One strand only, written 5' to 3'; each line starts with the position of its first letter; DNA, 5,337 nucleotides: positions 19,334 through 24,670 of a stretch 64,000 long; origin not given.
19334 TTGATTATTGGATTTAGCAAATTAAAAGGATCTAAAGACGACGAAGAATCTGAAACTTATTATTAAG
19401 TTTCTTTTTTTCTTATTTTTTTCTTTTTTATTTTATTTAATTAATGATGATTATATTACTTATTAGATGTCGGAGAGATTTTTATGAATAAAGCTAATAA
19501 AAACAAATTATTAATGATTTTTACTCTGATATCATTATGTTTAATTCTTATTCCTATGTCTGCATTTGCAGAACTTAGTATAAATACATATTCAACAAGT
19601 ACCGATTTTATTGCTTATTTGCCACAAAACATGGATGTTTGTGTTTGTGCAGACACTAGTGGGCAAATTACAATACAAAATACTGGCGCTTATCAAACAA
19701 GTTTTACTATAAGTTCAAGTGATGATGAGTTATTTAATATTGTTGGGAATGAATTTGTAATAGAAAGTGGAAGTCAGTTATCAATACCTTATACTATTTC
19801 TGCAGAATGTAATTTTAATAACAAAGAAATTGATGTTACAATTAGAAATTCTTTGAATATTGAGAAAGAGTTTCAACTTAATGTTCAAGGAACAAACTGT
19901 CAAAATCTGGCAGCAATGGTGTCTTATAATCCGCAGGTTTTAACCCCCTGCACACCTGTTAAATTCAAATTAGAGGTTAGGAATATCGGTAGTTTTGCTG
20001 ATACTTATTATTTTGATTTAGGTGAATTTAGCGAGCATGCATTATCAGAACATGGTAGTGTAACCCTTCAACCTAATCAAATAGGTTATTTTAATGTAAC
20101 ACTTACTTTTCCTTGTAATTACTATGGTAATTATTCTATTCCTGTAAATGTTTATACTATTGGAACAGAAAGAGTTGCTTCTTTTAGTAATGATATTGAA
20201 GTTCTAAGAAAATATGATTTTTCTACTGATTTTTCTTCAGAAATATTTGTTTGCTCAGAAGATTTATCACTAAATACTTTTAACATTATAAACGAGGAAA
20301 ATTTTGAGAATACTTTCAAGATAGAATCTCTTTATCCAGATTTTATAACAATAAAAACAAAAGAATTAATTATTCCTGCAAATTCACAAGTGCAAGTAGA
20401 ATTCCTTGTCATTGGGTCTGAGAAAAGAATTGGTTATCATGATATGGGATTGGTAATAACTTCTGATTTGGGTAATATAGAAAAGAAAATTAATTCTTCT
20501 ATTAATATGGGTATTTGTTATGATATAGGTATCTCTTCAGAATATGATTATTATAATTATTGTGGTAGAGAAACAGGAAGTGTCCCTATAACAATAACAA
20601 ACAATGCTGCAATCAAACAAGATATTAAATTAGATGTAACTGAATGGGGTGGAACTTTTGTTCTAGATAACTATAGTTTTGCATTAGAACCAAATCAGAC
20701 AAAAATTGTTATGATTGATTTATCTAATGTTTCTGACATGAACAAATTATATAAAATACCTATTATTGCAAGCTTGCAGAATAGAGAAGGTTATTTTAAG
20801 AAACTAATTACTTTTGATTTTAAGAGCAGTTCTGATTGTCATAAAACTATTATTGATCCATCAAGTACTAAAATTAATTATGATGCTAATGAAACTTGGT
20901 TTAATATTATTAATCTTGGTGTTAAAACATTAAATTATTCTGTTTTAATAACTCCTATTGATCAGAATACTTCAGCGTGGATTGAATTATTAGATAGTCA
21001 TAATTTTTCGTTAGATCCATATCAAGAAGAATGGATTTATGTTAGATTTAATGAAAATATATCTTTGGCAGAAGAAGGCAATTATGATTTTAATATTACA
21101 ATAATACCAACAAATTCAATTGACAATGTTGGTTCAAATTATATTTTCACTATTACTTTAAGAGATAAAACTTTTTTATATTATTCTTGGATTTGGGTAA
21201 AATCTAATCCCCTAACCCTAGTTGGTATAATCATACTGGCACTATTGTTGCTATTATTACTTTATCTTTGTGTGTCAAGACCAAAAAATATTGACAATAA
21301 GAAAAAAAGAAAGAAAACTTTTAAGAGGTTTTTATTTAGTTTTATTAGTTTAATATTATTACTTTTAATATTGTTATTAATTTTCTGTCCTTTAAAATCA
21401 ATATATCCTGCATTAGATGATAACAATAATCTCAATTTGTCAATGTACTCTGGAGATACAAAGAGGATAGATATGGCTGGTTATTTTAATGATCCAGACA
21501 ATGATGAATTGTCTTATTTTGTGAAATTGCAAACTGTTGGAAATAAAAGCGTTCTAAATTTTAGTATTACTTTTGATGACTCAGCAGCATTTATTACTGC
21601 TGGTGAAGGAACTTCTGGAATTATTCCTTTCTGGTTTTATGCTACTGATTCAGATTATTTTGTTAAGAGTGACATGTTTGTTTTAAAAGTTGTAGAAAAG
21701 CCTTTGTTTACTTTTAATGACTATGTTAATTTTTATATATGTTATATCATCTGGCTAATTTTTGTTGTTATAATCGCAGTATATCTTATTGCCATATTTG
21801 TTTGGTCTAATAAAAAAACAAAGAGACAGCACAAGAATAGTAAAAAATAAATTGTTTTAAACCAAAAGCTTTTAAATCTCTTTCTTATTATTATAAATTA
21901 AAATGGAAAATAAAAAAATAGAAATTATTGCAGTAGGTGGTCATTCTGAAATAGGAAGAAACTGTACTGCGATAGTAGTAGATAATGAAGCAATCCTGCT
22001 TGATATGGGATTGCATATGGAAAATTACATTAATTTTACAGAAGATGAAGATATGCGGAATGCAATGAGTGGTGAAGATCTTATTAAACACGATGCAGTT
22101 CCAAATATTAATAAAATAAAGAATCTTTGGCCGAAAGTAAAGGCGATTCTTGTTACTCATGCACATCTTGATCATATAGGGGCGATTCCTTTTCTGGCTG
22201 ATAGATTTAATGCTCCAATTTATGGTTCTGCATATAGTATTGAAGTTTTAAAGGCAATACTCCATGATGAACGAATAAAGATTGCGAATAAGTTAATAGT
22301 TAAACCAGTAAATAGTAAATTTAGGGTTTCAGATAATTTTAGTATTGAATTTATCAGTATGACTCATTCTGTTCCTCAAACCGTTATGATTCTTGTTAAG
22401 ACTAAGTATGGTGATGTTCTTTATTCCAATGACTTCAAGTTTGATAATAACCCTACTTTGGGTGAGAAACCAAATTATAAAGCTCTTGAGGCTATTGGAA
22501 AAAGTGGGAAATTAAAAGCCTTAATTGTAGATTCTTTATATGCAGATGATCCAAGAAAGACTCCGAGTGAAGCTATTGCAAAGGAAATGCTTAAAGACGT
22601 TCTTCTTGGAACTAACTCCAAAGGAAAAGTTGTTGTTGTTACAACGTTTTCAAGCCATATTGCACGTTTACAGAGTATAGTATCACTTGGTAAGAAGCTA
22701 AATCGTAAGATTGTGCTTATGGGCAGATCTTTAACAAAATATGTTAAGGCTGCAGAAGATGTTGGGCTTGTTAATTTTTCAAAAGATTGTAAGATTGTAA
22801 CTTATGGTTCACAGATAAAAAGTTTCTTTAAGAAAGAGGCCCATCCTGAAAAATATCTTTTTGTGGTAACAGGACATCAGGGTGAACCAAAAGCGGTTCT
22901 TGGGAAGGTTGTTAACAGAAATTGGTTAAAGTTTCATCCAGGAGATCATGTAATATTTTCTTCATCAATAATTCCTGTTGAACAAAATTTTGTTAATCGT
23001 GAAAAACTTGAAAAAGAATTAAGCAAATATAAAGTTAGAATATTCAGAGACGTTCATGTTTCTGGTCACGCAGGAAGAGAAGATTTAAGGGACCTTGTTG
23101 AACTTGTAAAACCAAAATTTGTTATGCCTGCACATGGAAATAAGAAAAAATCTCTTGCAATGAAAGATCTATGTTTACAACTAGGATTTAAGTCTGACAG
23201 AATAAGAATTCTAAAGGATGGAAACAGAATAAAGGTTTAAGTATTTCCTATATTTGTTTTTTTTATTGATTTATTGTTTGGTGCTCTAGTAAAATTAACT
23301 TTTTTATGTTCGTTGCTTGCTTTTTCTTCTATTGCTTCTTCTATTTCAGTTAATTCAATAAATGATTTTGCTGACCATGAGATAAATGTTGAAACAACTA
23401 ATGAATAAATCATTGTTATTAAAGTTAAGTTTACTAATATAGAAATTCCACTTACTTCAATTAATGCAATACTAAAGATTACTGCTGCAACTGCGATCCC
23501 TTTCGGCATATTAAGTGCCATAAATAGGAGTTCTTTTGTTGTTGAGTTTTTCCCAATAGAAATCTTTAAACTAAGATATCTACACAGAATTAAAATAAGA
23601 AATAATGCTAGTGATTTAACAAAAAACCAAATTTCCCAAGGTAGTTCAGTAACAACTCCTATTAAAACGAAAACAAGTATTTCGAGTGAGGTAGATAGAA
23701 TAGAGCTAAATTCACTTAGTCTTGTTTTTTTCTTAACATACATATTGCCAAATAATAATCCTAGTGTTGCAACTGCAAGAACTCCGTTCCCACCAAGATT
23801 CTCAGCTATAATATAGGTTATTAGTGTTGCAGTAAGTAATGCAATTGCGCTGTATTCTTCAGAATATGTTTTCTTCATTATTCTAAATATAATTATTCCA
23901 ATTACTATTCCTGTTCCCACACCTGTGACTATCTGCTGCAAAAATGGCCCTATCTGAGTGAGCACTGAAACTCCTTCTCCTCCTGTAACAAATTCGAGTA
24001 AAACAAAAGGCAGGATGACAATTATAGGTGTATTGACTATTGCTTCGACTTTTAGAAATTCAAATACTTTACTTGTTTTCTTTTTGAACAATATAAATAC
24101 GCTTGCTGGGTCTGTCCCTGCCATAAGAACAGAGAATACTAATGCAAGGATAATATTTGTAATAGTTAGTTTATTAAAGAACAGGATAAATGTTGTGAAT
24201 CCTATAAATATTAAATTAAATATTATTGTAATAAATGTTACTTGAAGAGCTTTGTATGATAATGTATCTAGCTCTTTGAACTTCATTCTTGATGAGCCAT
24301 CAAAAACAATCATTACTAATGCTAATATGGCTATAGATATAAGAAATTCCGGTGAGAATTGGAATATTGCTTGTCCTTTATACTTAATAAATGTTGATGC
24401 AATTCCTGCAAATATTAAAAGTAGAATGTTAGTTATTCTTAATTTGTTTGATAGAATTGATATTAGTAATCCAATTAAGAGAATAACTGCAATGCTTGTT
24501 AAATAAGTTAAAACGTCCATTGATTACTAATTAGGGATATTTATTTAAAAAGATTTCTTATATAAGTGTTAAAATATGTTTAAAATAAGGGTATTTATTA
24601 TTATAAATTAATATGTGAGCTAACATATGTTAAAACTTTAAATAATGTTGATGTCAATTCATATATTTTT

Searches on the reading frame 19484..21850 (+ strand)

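Call 5: search_protein_families(library=pfam, proteins=[window:19484-21850:+])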
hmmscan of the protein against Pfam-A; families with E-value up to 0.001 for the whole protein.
window:19484-21850:+ (788 aa): 3 families
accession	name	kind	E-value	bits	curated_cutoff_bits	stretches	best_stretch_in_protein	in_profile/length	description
PF22067.2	Cep192_D3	-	3e-05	24.5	27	0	367-415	21-69/99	Cep192 domain 3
PF22076.2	Cep192_D6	-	0.00023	21.8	35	0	58-123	22-84/101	Cep192 domain 6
PF12725.13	DUF3810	-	0.00057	19.8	28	0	576-656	21-100/311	Protein of unknown function (DUF3810)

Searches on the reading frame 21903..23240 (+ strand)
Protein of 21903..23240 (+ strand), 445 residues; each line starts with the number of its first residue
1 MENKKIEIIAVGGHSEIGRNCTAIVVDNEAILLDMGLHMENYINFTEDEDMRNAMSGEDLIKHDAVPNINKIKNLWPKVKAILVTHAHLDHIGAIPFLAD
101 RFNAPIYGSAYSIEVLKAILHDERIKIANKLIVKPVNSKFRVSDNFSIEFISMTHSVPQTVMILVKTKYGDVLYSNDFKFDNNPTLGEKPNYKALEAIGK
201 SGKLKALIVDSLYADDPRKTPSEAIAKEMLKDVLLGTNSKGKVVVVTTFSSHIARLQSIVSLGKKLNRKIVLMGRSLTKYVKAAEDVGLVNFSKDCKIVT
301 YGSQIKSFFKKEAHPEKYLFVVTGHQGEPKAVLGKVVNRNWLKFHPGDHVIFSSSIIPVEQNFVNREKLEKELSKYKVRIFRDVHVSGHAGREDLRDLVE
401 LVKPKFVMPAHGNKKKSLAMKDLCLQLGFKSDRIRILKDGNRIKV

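Call 5: search_protein_families(library=pfam, proteins=[window:21903-23240:+])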
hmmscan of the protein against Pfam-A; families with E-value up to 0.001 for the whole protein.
window:21903-23240:+ (445 aa): 6 families
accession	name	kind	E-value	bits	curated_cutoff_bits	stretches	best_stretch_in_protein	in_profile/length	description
PF22505.1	RNase_J_b_CASP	-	6.7e-26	91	27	1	244-366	4-121/126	Ribonuclease J, beta-CASP domain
PF00753.33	Lactamase_B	-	3.8e-14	53.5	22.7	1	19-205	6-188/196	Metallo-beta-lactamase superfamily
PF07521.17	RMMBL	-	1.9e-09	37.8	21.6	1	381-429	8-58/63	Zn-dependent metallo-hydrolase RNA specificity domain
PF12706.13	Lactamase_B_2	-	2.6e-09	37.4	27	1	76-179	28-144/200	Beta-lactamase superfamily domain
PF16661.11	Lactamase_B_6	-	0.00057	19.7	27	0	67-107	24-70/193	Metallo-beta-lactamase superfamily domain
PF02112.21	PDEase_II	-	0.00099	18.8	23.7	0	65-124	69-136/340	cAMP phosphodiesterases class-II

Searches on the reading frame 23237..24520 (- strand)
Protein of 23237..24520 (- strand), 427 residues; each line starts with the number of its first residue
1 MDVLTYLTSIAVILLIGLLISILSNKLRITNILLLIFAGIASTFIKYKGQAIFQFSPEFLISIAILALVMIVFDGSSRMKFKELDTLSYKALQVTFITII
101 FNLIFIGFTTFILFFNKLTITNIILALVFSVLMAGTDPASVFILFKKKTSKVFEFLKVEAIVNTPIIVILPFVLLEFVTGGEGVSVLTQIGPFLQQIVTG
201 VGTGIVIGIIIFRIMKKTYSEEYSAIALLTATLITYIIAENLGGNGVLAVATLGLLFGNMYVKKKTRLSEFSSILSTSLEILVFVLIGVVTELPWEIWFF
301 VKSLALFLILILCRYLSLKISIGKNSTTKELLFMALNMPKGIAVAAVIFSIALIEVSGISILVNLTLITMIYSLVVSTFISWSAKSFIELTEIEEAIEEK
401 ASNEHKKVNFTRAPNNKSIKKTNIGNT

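Call 5: search_protein_families(library=pfam, proteins=[window:23237-24520:-])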
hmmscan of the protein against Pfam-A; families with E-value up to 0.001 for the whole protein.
window:23237-24520:- (427 aa): 1 family
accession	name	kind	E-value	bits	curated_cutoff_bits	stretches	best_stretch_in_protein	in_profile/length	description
PF00999.27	Na_H_Exchanger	-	2e-25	89.9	26.2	1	14-378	4-366/375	Sodium/hydrogen exchanger, transmembrane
